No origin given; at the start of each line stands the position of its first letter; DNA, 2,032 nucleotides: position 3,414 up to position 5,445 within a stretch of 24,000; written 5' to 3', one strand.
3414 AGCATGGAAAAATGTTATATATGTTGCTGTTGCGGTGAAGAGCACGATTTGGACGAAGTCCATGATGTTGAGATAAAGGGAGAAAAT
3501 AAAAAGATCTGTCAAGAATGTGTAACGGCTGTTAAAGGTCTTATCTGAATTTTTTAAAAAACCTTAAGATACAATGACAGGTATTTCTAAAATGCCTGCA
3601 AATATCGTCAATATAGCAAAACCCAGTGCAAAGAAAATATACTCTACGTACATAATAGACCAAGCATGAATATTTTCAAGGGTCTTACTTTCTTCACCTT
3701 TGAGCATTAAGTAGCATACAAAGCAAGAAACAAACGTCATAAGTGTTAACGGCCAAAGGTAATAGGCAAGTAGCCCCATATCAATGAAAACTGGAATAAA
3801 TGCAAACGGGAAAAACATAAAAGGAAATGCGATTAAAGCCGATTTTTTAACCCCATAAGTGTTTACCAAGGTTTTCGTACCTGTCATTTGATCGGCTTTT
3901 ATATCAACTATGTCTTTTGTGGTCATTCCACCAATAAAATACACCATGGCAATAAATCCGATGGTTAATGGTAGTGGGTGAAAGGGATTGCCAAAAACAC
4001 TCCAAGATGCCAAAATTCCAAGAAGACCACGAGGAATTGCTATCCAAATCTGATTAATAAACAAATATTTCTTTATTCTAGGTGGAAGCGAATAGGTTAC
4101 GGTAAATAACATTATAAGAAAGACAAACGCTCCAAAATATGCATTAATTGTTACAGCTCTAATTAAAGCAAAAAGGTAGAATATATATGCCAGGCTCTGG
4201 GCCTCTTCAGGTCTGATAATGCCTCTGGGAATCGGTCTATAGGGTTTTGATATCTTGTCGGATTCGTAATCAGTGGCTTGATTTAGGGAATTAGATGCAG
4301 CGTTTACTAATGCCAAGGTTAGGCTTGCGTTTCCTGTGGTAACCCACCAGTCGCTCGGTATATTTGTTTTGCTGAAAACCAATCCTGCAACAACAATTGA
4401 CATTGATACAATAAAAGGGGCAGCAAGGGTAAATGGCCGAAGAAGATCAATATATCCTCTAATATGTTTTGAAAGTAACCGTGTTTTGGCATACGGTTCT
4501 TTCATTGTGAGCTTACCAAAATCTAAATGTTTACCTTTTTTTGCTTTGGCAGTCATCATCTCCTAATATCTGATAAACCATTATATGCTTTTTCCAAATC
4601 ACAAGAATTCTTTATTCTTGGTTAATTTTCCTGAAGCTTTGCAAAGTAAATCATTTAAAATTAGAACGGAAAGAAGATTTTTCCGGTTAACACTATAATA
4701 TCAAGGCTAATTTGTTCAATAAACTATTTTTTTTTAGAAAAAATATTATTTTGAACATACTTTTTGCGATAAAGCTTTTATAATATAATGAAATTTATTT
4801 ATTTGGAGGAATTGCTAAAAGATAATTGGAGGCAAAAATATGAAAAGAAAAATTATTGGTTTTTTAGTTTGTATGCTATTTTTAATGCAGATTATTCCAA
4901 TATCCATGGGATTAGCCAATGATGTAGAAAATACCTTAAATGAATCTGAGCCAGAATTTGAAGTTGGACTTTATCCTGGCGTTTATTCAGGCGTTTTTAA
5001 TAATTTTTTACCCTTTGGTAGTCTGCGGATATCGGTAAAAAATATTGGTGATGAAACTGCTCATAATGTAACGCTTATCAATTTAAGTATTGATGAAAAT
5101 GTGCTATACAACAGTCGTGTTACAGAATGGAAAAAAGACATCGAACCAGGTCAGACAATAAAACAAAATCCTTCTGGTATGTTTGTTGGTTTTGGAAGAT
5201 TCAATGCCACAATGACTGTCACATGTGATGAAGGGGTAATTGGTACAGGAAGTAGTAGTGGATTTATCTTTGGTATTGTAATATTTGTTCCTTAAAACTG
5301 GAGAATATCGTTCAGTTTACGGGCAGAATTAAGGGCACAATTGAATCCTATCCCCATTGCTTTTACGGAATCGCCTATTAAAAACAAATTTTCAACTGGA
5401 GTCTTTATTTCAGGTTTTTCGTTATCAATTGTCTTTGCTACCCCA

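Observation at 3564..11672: Three UbiA prenyltransferases plus two prenyl-chain flavoenzymes in 8 kb: candidate undescribed isoprenoid/ether-lipid tailoring locus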

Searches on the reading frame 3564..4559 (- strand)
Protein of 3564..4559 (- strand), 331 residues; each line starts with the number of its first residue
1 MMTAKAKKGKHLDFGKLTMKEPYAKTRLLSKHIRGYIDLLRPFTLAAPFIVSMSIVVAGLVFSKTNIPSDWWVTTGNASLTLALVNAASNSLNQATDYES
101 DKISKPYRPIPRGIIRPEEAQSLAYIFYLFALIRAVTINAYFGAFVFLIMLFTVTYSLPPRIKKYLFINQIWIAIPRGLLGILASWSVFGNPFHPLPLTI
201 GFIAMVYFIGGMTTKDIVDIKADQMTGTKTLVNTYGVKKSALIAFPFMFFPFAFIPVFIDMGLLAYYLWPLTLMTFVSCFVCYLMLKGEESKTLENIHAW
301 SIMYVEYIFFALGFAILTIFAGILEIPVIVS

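Call 4: search_protein_families(library=pfam, proteins=[window:3564-4559:-], max_evalue=0.01)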
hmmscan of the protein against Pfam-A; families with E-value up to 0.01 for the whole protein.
window:3564-4559:- (331 aa): 1 family
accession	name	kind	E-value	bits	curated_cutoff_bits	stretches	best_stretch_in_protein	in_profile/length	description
PF01040.23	UbiA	-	7.8e-33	114.2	34.2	1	54-292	3-239/250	UbiA prenyltransferase family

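Call 5: search_protein_families(library=ncbifam, proteins=[window:3564-4559:-], max_evalue=0.01)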
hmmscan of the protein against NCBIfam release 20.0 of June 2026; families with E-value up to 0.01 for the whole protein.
window:3564-4559:- (331 aa): 20 families
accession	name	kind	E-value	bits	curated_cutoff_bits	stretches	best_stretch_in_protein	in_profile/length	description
NF009523.0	PRK12884.1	equivalog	2.3e-32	112.3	269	1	32-313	3-276/279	prenyltransferase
NF009521.0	PRK12882.1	equivalog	6.8e-24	84.6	296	1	31-297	3-261/280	geranylgeranylglycerol-phosphate geranylgeranyltransferase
NF005742.0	PRK07566.1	equivalog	4.2e-19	68.8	313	1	29-251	24-246/315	chlorophyll synthase ChlG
NF009522.0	PRK12883.1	equivalog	8.2e-19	68.2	353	1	33-296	3-254/279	geranylgeranylglycerol-phosphate geranylgeranyltransferase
TIGR01476.1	chlor_syn_BchG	subfamily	5.1e-16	58.9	212.3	1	36-248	3-214/283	(bacterio)chlorophyll synthase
NF009525.0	PRK12887.1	equivalog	2.8e-15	56.5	226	1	30-312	11-305/310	homogentisate phytyltransferase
NF009058.0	PRK12392.1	subfamily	5.6e-10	38.8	494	1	29-277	10-257/333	bacteriochlorophyll c synthase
NF035940.1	prenyl_rel_EboC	equivalog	1.2e-09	38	250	1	36-213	2-174/292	UbiA-like protein EboC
TIGR01475.1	ubiA_other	subfamily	2.7e-09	36.9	180.8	1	53-310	18-273/282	UbiA-like polyprenyltransferase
NF041586.1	MqnP_DT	exception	7.3e-08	32.4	430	1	54-254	17-213/277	menaquinone biosynthesis prenyltransferase MqnP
NF009512.0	PRK12872.1-1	equivalog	5.1e-07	29.5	278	1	205-312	186-292/303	geranylgeranylglycerol-phosphate geranylgeranyltransferase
NF009513.0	PRK12872.1-3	equivalog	7.1e-07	29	288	1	55-302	37-277/293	prenyltransferase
TIGR01473.1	cyoE_ctaB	equivalog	7.2e-07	29.3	210.3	1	52-312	15-277/281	heme o synthase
TIGR01474.1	ubiA_proteo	equivalog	2.6e-06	27.2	275.45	1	87-282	55-248/282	4-hydroxybenzoate octaprenyltransferase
NF006088.0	PRK08238.1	equivalog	3.1e-06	26.1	351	1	56-174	210-328/482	UbiA family prenyltransferase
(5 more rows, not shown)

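Call 8: search_solved_structures(query=window:3564-4559:-, max_evalue=0.01)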
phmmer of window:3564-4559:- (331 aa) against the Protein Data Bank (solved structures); distinct sequences matched with E-value up to 0.01: 3.
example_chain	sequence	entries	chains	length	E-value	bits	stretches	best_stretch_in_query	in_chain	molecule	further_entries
6m31_A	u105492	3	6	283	8.8e-11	44.8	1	84-301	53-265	Digeranylgeranylglyceryl phosphate synthase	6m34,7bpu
9sas_C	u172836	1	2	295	9.7e-05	25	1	83-246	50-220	Chlorophyll a synthase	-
9sau_C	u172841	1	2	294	9.7e-05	25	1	83-246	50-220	Chlorophyll a synthase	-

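Call 35: find_homologous_proteins(query=window:3564-4559:-, max_evalue=0.001)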
Query window:3564-4559:- (331 aa): 3185 proteins with E <= 0.001 among 7936 candidates; the best 120 are listed.
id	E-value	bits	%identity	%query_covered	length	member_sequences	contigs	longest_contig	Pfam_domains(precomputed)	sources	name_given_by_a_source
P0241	3.9e-215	731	100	100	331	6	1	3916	PF01040.24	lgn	-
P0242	2.2e-196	670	90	100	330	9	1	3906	PF01040.24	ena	-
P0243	2.1e-163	561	75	98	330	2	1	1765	PF01040.24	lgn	-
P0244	4.7e-162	557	76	98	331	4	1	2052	PF01040.24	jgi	-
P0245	1.7e-161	555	75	99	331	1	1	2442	PF01040.24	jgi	-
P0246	1.8e-161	555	75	99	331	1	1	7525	PF01040.24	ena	-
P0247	1.8e-161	555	74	99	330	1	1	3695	PF01040.24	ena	-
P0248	2.2e-161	555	75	99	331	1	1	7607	PF01040.24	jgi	-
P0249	2.2e-160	551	74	99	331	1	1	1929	PF01040.24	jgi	-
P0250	2.8e-160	551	74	99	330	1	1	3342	PF01040.24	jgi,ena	-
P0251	8.4e-160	549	76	96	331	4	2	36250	PF01040.24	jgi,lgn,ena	-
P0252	9.5e-160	549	74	99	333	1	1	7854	PF01040.24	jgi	-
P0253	2.7e-159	548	73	99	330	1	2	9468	PF01040.24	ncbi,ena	-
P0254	4.2e-159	547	73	99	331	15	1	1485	PF01040.24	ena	-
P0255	9.2e-159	546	73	98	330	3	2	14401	PF01040.24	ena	-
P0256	6.9e-158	543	73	98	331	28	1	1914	PF01040.24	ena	-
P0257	1.4e-156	539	74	98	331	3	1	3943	PF01040.24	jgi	-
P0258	2.3e-153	528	72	99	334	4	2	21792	PF01040.24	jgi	jgi:geranylgeranylglycerol-phosphate geranylgeranyltransferase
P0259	1.4e-151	522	71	99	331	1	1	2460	PF01040.24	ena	-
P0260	2.6e-151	522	73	95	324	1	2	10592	PF01040.24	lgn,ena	-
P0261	5.2e-151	521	70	99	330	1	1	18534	PF01040.24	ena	-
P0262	3.1e-150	518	69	99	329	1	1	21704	PF01040.24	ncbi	-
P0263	9.1e-150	516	71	97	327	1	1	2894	PF01040.24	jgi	jgi:4-hydroxybenzoate polyprenyltransferase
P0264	1.9e-149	515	75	93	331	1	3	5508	PF01040.24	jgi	-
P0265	2.2e-149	515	71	99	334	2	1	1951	PF01040.24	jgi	jgi:4-hydroxybenzoate polyprenyltransferase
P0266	3.5e-149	515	70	99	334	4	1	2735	PF01040.24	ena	-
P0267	1.4e-148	513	72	95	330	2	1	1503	PF01040.24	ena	-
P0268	3.5e-148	511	71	95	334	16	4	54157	PF01040.24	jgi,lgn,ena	-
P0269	8.4e-148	510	72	95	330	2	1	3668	PF01040.24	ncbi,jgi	-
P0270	1.2e-147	510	73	95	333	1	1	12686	PF01040.24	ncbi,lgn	-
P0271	1.5e-147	509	70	95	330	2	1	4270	PF01040.24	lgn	-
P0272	3.2e-147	508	69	98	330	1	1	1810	PF01040.24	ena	-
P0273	3.5e-147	508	73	95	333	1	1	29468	PF01040.24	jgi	jgi:geranylgeranylglycerol-phosphate geranylgeranyltransferase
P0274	3.7e-146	505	69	98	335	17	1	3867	PF01040.24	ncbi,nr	ncbi:MAG: UbiA family prenyltransferase [Candidatus Thermoplasmatota archaeon]|nr:UbiA family prenyl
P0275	7.0e-146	504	69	98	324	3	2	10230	PF01040.24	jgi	-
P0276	1.2e-145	503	70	97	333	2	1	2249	PF01040.24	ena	-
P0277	1.3e-145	503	71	95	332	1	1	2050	PF01040.24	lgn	-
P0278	1.4e-145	503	69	97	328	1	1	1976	PF01040.24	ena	-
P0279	1.5e-145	503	70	95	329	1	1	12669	PF01040.24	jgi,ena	-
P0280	2.5e-145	502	71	96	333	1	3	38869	PF01040.24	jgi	jgi:4-hydroxybenzoate polyprenyltransferase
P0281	3.3e-145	501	68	96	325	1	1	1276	PF01040.24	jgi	jgi:4-hydroxybenzoate polyprenyltransferase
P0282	4.3e-145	501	69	98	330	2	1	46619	PF01040.24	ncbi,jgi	jgi:geranylgeranylglycerol-phosphate geranylgeranyltransferase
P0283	5.5e-145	501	69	96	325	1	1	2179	PF01040.24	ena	-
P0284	6.4e-145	501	66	98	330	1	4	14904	PF01040.24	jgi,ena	-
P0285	6.6e-145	500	70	97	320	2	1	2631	PF01040.24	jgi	-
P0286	7.7e-145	500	69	94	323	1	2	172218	PF01040.24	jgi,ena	-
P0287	8.5e-145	500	69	95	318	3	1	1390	PF01040.24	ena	-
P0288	1.5e-144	499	69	97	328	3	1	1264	PF01040.24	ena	-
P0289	1.9e-144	499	69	98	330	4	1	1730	PF01040.24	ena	-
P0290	2.2e-144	499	69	97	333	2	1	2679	PF01040.24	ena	-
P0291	2.4e-144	499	68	99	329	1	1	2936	PF01040.24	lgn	-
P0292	3.5e-144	498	69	97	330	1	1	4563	PF01040.24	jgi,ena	-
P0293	3.6e-144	498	71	95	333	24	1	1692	PF01040.24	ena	-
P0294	4.1e-144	498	69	96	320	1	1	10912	PF01040.24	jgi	jgi:4-hydroxybenzoate polyprenyltransferase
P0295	4.3e-144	498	70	93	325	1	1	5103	PF01040.24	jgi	jgi:geranylgeranylglycerol-phosphate geranylgeranyltransferase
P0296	4.4e-144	498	73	93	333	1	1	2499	PF01040.24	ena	-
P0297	5.4e-144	497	69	97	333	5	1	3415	PF01040.24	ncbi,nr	ncbi:MAG: UbiA family prenyltransferase [Candidatus Thermoplasmatota archaeon]|nr:UbiA family prenyl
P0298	6.2e-144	497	71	94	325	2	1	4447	PF01040.24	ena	-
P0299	6.2e-144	497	73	93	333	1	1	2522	PF01040.24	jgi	-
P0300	7.5e-144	497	69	97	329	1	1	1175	PF01040.24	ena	-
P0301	7.6e-144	497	70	97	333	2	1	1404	PF01040.24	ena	-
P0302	7.6e-144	497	69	97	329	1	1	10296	PF01040.24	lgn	-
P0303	8.0e-144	497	70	96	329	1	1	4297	PF01040.24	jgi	jgi:geranylgeranylglycerol-phosphate geranylgeranyltransferase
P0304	8.1e-144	497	67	98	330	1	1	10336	PF01040.24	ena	-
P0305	1.2e-143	496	71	96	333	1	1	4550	PF01040.24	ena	-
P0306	1.6e-143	496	68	95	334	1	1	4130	PF01040.24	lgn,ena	-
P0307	2.4e-143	495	71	93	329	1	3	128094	PF01040.24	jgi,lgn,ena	jgi:4-hydroxybenzoate polyprenyltransferase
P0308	6.1e-143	494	68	94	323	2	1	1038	PF01040.24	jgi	-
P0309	8.8e-143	494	70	94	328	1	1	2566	PF01040.24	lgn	-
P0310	9.3e-143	493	68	94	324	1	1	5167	PF01040.24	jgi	-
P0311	1.2e-142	493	66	98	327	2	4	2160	PF01040.24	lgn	-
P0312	1.5e-142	493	68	98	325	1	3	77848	PF01040.24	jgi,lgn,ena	-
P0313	1.9e-142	492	67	96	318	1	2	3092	PF01040.24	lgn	-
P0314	2.4e-142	492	67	98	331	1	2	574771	PF01040.24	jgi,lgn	-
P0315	2.5e-142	492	73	92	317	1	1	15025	PF01040.24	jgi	jgi:geranylgeranylglycerol-phosphate geranylgeranyltransferase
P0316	2.9e-142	492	69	94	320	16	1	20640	PF01040.24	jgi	-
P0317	3.8e-142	491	67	98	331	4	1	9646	PF01040.24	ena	-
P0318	5.8e-142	491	71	92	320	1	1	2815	PF01040.24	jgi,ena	-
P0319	7.1e-142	491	70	94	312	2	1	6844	PF01040.24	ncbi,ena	-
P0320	7.6e-142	490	70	93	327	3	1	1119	PF01040.24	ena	-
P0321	8.8e-142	490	68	98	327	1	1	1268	PF01040.24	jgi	jgi:geranylgeranylglycerol-phosphate geranylgeranyltransferase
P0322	9.5e-142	490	69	96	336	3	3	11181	PF01040.24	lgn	-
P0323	1.2e-141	490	69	94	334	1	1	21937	PF01040.24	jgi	jgi:geranylgeranylglycerol-phosphate geranylgeranyltransferase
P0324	1.3e-141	490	71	94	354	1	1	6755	PF01040.24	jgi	-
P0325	1.3e-141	490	67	98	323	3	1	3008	PF01040.24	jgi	jgi:4-hydroxybenzoate polyprenyltransferase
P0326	1.5e-141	489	65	98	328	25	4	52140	PF01040.24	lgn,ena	-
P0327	1.8e-141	489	67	98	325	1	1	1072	PF01040.24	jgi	-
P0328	1.8e-141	489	71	93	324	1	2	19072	PF01040.24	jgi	jgi:geranylgeranylglycerol-phosphate geranylgeranyltransferase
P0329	1.8e-141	489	67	94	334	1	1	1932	PF01040.24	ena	-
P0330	1.8e-141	489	68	97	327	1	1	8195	PF01040.24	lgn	-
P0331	2.2e-141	489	65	95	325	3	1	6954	PF01040.24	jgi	-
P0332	2.2e-141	489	68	97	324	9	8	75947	PF01040.24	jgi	jgi:4-hydroxybenzoate polyprenyltransferase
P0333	2.3e-141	489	68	97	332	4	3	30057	PF01040.24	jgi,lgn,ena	-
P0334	2.4e-141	489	70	94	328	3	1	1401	PF01040.24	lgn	-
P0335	2.4e-141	489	67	96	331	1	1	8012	PF01040.24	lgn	-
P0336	2.9e-141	489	68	98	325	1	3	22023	PF01040.24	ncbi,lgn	-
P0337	2.9e-141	489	71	93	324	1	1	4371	PF01040.24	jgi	jgi:geranylgeranylglycerol-phosphate geranylgeranyltransferase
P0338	3.0e-141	488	69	93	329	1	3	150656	PF01040.24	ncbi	-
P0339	3.2e-141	488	66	98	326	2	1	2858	PF01040.24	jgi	-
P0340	3.3e-141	488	71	93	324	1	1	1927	PF01040.24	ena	-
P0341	3.4e-141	488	66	94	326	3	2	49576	PF01040.24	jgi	jgi:geranylgeranylglycerol-phosphate geranylgeranyltransferase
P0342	3.8e-141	488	68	98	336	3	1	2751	PF01040.24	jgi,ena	-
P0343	3.8e-141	488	68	97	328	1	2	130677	PF01040.24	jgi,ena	-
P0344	6.2e-141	487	79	83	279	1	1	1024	PF01040.24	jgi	jgi:geranylgeranylglycerol-phosphate geranylgeranyltransferase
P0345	6.7e-141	487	70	93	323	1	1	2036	PF01040.24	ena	-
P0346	1.1e-140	487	62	98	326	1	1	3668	PF01040.24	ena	-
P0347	1.2e-140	487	68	97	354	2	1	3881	PF01040.24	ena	-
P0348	1.2e-140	486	67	98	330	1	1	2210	PF01040.24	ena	-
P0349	1.3e-140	486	71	94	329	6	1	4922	PF01040.24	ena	-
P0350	1.7e-140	486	66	98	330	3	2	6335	PF01040.24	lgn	-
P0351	1.7e-140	486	68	98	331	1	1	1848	PF01040.24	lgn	-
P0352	1.9e-140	486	67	98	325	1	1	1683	PF01040.24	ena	-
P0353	2.0e-140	486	68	95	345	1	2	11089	PF01040.24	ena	-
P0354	2.1e-140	486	65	99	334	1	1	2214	PF01040.24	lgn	-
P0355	2.2e-140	486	69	94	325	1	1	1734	PF01040.24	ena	-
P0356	2.2e-140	486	67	98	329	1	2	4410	PF01040.24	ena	-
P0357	2.8e-140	485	65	99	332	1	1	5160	PF01040.24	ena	-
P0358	3.2e-140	485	68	93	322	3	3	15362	PF01040.24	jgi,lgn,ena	-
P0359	5.5e-140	484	70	94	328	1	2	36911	PF01040.24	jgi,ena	-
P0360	5.5e-140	484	64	98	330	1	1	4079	PF01040.24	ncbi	-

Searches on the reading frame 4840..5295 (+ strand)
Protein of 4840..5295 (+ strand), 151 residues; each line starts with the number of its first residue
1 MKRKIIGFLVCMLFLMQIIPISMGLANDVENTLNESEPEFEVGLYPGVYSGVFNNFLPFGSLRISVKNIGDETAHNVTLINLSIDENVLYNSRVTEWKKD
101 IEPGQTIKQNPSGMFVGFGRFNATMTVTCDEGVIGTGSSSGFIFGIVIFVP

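Call 4: search_protein_families(library=pfam, proteins=[window:4840-5295:+], max_evalue=0.01)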
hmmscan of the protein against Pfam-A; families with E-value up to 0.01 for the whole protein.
window:4840-5295:+ (151 aa): 0 families

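Call 5: search_protein_families(library=ncbifam, proteins=[window:4840-5295:+], max_evalue=0.01)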
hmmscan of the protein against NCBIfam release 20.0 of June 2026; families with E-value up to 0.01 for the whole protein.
window:4840-5295:+ (151 aa): 0 families
